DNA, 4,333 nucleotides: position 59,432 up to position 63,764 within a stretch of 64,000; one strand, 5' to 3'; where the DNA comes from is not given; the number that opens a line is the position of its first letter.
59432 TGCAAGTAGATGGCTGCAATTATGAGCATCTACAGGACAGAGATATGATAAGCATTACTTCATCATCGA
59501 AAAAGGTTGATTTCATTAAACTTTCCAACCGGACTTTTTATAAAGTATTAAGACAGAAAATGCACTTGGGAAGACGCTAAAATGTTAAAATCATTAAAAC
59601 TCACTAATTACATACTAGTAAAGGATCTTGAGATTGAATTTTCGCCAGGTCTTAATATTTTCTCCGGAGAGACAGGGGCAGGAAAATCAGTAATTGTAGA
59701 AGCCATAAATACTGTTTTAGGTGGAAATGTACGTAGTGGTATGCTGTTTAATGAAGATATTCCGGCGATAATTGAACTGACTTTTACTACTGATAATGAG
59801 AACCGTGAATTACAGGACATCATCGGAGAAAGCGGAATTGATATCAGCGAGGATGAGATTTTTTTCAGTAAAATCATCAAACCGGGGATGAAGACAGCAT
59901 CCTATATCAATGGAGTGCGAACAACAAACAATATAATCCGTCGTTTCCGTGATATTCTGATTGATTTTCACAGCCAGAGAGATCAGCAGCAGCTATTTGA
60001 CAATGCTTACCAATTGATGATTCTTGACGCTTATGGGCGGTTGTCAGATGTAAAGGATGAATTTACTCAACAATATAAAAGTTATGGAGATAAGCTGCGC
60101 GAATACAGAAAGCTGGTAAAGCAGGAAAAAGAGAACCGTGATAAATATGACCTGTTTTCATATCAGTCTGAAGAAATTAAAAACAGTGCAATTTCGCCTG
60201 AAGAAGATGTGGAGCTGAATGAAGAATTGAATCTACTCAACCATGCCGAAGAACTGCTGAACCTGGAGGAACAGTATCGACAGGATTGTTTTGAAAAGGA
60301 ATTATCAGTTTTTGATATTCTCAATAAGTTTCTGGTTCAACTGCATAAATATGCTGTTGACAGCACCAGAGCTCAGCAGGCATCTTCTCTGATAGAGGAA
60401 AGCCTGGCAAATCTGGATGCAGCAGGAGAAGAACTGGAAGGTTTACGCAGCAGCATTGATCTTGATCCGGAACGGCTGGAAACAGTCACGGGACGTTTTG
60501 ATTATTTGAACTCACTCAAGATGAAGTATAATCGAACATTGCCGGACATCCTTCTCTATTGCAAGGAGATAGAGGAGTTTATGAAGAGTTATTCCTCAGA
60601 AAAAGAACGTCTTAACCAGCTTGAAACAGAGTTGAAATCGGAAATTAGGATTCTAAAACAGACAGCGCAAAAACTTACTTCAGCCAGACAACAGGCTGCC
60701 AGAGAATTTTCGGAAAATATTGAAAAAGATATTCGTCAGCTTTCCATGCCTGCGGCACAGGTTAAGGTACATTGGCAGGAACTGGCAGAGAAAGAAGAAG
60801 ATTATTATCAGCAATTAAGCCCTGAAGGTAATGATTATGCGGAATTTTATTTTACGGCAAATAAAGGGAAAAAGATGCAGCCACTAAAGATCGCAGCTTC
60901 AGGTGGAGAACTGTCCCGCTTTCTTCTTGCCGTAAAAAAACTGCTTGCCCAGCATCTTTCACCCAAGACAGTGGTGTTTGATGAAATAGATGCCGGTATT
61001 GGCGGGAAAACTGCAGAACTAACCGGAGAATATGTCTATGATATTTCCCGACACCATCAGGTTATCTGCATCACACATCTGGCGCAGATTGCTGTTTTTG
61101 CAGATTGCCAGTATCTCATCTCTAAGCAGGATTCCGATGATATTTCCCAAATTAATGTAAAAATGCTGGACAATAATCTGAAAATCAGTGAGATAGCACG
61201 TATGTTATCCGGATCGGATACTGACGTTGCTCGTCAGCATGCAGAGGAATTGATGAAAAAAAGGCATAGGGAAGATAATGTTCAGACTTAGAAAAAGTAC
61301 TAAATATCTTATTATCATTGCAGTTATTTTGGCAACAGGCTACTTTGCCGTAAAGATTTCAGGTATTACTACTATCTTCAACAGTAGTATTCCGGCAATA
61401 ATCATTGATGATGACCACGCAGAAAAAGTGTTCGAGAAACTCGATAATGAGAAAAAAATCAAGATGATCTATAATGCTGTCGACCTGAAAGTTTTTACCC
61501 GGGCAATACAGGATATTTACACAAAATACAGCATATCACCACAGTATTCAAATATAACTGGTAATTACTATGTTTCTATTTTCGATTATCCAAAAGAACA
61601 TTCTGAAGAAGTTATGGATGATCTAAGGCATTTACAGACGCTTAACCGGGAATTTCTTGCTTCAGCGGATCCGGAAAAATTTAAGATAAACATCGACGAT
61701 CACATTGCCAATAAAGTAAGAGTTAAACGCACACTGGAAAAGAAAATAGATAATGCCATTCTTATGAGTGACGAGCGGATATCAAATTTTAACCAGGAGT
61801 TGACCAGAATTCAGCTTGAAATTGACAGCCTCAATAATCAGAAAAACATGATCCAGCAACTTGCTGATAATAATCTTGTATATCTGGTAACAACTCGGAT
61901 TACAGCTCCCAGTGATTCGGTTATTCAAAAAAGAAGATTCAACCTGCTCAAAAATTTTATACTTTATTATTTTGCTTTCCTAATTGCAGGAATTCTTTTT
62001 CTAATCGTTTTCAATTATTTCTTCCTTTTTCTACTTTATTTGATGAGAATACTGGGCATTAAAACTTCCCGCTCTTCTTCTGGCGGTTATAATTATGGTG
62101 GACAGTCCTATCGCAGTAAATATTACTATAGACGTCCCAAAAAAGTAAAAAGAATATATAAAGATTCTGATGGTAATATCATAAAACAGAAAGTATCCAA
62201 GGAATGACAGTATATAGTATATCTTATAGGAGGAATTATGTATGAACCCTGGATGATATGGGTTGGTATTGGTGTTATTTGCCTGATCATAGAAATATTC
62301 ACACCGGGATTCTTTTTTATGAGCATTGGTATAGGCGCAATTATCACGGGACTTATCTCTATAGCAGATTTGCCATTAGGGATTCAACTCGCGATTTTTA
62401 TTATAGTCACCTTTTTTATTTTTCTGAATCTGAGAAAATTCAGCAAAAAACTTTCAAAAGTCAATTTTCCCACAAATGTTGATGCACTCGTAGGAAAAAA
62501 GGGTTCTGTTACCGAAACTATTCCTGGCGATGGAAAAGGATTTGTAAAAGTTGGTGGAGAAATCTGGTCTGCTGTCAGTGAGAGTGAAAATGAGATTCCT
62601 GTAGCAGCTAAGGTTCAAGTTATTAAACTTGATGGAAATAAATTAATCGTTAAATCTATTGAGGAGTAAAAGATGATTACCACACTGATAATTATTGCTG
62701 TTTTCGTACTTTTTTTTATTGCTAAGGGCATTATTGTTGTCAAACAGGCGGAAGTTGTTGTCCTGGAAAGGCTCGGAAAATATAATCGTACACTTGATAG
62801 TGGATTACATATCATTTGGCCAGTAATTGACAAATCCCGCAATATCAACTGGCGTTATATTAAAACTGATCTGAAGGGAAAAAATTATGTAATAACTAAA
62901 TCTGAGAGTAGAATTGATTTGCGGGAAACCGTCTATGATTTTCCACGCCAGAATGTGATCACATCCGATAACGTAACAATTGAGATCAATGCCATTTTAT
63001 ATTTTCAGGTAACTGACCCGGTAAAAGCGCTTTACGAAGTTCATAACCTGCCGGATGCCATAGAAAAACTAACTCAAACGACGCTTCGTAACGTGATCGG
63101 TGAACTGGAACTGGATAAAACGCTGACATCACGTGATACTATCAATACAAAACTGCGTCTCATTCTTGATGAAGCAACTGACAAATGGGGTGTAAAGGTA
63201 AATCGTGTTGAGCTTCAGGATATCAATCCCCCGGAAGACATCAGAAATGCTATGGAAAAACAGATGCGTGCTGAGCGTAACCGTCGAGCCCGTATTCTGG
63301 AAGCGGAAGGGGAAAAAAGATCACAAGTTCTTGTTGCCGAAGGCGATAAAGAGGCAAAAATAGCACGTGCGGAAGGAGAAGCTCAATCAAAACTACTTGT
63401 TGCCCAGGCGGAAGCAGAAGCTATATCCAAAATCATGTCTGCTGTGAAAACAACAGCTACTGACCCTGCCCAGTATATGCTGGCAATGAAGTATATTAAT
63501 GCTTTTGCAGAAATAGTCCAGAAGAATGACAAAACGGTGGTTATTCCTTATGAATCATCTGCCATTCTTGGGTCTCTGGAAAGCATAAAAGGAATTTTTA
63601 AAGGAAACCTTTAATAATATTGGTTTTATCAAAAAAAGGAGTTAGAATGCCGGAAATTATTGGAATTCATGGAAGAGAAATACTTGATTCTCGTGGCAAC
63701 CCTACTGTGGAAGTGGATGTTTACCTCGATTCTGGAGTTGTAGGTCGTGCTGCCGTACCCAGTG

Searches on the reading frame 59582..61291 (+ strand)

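Call 84: search_protein_families(library=pfam, proteins=[window:59582-61291:+], max_evalue=0.00001)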
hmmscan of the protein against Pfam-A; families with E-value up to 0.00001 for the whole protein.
window:59582-61291:+ (569 aa): 3 families
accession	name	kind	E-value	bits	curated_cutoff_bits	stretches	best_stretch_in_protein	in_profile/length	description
PF02463.25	SMC_N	-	1.7e-13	50.9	40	1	2-517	2-215/220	RecF/RecN/SMC N terminal domain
PF13476.12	AAA_23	-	3e-10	41.5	27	1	4-219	1-196/201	AAA domain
PF13175.12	AAA_15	-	1.7e-06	28.3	32.1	1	1-272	1-247/374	AAA ATPase domain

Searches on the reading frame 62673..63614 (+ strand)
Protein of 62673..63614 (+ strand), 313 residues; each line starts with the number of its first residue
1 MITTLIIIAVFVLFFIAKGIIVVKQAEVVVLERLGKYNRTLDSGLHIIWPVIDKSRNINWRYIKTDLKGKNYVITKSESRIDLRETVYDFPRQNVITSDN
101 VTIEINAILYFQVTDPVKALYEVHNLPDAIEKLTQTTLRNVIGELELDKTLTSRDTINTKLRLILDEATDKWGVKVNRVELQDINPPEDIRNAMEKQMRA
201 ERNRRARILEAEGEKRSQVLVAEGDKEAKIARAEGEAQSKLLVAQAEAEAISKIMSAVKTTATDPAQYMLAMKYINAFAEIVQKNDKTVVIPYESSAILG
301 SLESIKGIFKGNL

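Call 84: search_protein_families(library=pfam, proteins=[window:62673-63614:+], max_evalue=0.00001)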
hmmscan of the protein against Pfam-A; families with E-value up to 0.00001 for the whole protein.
window:62673-63614:+ (313 aa): 2 families
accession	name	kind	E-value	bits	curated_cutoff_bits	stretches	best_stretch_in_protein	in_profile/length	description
PF01145.31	Band_7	-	2.5e-42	145.4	23.6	1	22-215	2-176/176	SPFH domain / Band 7 family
PF16200.10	Band_7_C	-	9.2e-07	29.2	29.1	1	259-310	8-59/63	C-terminal region of band_7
